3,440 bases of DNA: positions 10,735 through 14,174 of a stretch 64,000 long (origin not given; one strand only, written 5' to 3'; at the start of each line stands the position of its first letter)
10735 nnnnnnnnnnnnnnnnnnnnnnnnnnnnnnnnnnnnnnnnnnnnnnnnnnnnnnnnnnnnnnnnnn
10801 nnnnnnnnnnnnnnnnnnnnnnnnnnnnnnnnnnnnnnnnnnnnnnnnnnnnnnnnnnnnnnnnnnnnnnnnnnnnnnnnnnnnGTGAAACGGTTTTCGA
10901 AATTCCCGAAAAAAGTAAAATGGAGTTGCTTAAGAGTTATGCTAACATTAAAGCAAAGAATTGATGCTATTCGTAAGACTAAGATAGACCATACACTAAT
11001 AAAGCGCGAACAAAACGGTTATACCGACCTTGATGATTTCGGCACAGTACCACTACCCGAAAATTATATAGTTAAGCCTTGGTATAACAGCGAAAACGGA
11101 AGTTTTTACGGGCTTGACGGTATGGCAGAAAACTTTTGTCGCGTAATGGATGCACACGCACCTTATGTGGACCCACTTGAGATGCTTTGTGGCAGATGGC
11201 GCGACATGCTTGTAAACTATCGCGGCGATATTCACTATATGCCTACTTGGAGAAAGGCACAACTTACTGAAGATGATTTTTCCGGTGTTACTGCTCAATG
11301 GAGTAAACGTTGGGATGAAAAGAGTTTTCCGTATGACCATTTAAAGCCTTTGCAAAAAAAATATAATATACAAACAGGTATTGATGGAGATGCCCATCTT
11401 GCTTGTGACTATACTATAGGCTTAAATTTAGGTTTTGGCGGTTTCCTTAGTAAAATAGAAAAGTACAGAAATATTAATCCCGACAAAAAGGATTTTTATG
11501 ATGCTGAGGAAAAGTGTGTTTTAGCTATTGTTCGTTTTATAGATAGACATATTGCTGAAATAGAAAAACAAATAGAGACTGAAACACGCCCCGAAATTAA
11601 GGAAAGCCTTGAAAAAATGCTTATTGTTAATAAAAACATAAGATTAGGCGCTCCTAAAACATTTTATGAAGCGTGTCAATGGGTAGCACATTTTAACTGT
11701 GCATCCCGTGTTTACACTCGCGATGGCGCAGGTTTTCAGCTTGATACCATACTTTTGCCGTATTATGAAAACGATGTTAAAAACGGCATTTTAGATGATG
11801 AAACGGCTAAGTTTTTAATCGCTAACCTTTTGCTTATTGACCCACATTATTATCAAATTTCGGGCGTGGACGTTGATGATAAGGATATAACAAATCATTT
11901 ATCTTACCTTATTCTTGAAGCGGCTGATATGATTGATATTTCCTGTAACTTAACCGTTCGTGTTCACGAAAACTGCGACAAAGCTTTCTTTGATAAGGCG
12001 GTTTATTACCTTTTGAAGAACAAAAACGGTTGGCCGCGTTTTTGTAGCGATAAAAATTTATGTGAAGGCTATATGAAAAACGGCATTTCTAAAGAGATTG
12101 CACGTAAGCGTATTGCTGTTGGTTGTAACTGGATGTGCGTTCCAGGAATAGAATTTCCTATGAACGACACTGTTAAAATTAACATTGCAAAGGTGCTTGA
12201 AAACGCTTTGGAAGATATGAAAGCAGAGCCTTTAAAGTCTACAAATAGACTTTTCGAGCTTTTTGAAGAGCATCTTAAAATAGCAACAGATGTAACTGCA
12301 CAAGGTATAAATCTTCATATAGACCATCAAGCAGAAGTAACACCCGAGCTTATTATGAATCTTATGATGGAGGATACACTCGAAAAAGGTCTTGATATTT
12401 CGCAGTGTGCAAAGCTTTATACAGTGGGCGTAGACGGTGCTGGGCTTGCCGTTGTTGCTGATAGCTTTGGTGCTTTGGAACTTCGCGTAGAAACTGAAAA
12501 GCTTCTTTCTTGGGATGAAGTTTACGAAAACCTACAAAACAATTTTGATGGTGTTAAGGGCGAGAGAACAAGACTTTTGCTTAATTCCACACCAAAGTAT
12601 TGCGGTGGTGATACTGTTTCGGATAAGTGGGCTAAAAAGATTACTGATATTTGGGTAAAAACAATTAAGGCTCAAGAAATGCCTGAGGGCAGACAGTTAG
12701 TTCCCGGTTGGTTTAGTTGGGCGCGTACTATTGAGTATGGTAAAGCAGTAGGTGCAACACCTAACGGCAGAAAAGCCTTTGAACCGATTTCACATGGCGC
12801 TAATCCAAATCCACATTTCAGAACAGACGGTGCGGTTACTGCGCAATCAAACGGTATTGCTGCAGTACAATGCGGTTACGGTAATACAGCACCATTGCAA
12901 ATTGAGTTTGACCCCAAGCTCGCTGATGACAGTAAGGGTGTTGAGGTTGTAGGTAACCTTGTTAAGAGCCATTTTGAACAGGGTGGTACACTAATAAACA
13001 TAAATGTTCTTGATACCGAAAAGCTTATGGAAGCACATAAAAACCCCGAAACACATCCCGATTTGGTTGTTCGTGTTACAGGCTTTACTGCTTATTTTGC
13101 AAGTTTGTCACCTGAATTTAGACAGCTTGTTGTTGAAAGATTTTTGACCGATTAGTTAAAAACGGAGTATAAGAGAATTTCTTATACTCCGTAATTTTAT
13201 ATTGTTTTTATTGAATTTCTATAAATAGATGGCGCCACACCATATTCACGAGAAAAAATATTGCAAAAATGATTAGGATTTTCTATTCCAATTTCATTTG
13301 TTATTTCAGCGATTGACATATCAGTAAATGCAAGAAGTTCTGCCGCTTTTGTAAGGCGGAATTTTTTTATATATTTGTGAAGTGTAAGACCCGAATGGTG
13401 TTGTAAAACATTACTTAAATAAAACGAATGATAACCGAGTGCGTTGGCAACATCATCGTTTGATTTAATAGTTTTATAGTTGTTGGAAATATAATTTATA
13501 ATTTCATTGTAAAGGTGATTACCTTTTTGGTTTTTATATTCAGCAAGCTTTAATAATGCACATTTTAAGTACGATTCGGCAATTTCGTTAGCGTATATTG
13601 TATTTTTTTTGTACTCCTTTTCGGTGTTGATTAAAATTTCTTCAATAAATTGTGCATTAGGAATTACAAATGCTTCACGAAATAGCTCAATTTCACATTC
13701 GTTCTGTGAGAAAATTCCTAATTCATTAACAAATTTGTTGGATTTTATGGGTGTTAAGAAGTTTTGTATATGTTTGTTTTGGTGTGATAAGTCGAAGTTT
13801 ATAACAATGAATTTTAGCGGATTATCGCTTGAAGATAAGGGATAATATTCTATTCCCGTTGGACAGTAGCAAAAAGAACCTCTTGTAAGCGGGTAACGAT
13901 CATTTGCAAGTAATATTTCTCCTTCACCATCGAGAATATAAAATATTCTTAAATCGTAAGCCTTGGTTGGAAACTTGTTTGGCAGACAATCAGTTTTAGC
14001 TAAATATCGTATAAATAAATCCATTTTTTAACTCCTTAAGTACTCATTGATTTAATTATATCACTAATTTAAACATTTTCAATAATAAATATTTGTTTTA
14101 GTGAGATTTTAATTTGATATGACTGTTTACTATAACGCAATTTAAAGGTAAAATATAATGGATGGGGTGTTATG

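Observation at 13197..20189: Second AraC-controlled operon: U32-like protein, three QueG/reductive-dehalogenase-like Fe-S proteins, a cupin and a 569-aa TIM-barrel-like protein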

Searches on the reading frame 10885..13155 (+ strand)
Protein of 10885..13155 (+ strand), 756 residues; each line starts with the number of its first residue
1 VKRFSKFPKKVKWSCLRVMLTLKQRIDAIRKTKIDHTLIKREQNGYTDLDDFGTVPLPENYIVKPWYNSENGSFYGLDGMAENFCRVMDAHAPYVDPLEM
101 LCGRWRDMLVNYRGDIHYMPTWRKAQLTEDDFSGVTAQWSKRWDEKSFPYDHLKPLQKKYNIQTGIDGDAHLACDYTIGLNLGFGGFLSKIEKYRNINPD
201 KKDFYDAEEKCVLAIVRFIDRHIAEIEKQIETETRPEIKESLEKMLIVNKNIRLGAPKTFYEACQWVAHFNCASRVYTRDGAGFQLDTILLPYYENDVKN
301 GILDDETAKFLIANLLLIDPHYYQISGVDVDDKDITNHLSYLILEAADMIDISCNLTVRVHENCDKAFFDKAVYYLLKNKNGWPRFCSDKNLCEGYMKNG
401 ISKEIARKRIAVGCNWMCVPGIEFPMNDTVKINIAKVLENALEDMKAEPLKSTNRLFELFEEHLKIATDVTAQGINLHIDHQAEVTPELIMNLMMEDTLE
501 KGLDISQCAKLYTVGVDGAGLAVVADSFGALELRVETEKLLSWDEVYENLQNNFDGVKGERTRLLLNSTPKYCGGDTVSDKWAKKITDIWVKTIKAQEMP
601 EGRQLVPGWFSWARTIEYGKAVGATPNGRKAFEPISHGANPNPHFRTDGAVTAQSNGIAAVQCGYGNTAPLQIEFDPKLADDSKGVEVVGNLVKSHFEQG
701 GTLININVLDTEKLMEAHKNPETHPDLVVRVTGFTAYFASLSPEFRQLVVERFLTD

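Call 3: search_protein_families(library=pfam, proteins=[window:10885-13155:+], max_evalue=0.01)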
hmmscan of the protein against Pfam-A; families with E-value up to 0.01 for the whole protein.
window:10885-13155:+ (756 aa): 2 families
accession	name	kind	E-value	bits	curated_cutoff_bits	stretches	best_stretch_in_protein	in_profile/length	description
PF02901.20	PFL-like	-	2e-85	288.2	24.3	1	66-619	32-647/647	Pyruvate formate lyase-like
PF01228.26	Gly_radical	-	8.3e-15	55.7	22.2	1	636-738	2-105/106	Glycine radical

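Call 4: search_protein_families(library=ncbifam, proteins=[window:10885-13155:+], max_evalue=0.01)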
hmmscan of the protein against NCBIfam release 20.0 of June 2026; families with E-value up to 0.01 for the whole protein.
window:10885-13155:+ (756 aa): 12 families
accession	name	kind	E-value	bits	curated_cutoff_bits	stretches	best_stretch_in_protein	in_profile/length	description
TIGR01774.1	PFL2-3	subfamily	1.7e-80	271.3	678.2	1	162-752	148-781/786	formate C-acetyltransferase/glycerol dehydratase family glycyl radical enzyme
NF007437.0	PRK09983.1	equivalog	2.8e-62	210.9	1109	2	326-752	331-760/765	formate C-acetyltransferase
NF043068.1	glycl_HYPD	equivalog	1.9e-59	201.6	1100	1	200-752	191-779/784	trans-4-hydroxy-L-proline dehydratase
NF048009.1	SfplDhtHpfGKleb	equivalog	2.4e-56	191.3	1000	2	324-752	367-819/824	(2S)-3-sulfopropanediol dehydratase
NF048011.1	SfplDhtHpsGDes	equivalog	3e-54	184.6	1000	2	325-752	371-816/821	(2S)-3-sulfopropanediol dehydratase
TIGR04394.1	choline_CutC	equivalog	7.9e-44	150.4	1050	2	325-752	343-783/789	choline trimethylamine-lyase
NF033718.1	indole_decarb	equivalog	8e-33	113.6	1100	1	325-750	397-861/868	indoleacetate decarboxylase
NF033715.1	glycyl_HPDL_Lrg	equivalog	2e-29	102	1150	3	569-751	713-895/901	4-hydroxyphenylacetate decarboxylase large subunit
TIGR01255.1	pyr_form_ly_1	equivalog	1.2e-20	73.6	994.2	1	569-755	548-741/744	formate C-acetyltransferase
NF038360.1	rad_fix_GrcA3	exception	5.4e-12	45.6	158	1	687-752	7-72/78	autonomous glycyl radical cofactor GrcA3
TIGR04365.1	spare_glycyl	equivalog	1.5e-11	44.7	170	1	698-755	66-123/126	autonomous glycyl radical cofactor GrcA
NF008341.1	PRK11127.1-1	equivalog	1.6e-09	37.6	145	1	696-752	18-74/80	autonomous glycyl radical cofactor GrcA2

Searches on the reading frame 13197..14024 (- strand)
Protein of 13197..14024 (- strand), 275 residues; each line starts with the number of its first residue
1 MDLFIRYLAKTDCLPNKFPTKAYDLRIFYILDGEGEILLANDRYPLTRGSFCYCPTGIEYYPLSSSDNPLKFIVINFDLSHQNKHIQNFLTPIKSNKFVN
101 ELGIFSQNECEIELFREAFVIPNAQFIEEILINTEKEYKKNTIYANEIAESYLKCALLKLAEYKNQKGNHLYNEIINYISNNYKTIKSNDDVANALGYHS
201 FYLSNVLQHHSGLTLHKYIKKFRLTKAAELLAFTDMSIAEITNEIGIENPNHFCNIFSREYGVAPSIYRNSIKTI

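Call 3: search_protein_families(library=pfam, proteins=[window:13197-14024:-], max_evalue=0.01)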
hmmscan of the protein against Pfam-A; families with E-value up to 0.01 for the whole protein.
window:13197-14024:- (275 aa): 3 families
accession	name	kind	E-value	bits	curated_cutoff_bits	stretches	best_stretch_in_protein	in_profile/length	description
PF12833.13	HTH_18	-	3.5e-18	66.1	33.6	1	193-270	2-79/80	Helix-turn-helix domain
PF00165.29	HTH_AraC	-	3.1e-12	46.7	26.6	2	234-270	7-42/42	Bacterial regulatory helix-turn-helix proteins, AraC family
PF07883.17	Cupin_2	-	5e-07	29.8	27.2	1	26-75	20-69/70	Cupin domain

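Call 4: search_protein_families(library=ncbifam, proteins=[window:13197-14024:-], max_evalue=0.01)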
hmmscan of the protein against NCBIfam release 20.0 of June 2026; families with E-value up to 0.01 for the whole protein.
window:13197-14024:- (275 aa): 26 families (the best 25 are shown)
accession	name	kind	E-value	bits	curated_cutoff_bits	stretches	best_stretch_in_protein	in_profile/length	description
NF010028.0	PRK13503.1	equivalog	2.5e-16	59.9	288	1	97-271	93-272/278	HTH-type transcriptional activator RhaS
NF007860.0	PRK10572.1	equivalog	5.8e-16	58.2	208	1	125-273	134-286/292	arabinose operon transcriptional regulator AraC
NF047788.1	TransRegPocR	equivalog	3.1e-15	56.2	500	1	165-272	184-291/296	transcriptional regulator PocR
NF012144.2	ramA_TF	equivalog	1.8e-14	54.1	180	1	172-271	7-106/108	RamA family antibiotic efflux transcriptional regulator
NF047455.1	TF_Staph_AryK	equivalog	1.2e-13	50.2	850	1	162-273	149-260/759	transcriptional regulator AryK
NF007584.0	PRK10219.1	equivalog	3.7e-13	49.8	174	1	170-271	5-106/107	superoxide response transcriptional regulator SoxS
NF007693.0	PRK10371.1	equivalog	5.1e-12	45.6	253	1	170-270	198-298/309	transcriptional regulator MelR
NF010025.2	PRK13500.1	equivalog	7.4e-12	45.4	525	1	129-271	128-277/282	HTH-type transcriptional activator RhaR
TIGR02297.1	HpaA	equivalog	3e-11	43.1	274.65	1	27-270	47-286/287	4-hydroxyphenylacetate catabolism regulatory protein HpaA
NF010026.0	PRK13501.1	equivalog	3.6e-11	42.8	363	1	131-271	130-277/290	HTH-type transcriptional activator RhaR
NF049932.1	TranspRegBtr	equivalog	4.3e-10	38.7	900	1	6-269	13-263/531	bacillibactin transport transcriptional regulator Btr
NF010027.0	PRK13502.1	equivalog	4.5e-10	39.5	384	1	137-270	136-276/282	HTH-type transcriptional activator RhaR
TIGR04094.1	adjacent_YSIRK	equivalog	1.1e-09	37.7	200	1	159-269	274-383/383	YSIRK-targeted surface antigen transcriptional regulator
NF012228.1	RobA_TF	equivalog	7.3e-09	35.5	380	1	173-271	6-104/286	MDR efflux pump AcrAB transcriptional activator RobA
NF033869.1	viru_reg_Rsp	equivalog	1.9e-08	33.2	400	1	107-274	77-251/701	AraC family transcriptional regulator Rsp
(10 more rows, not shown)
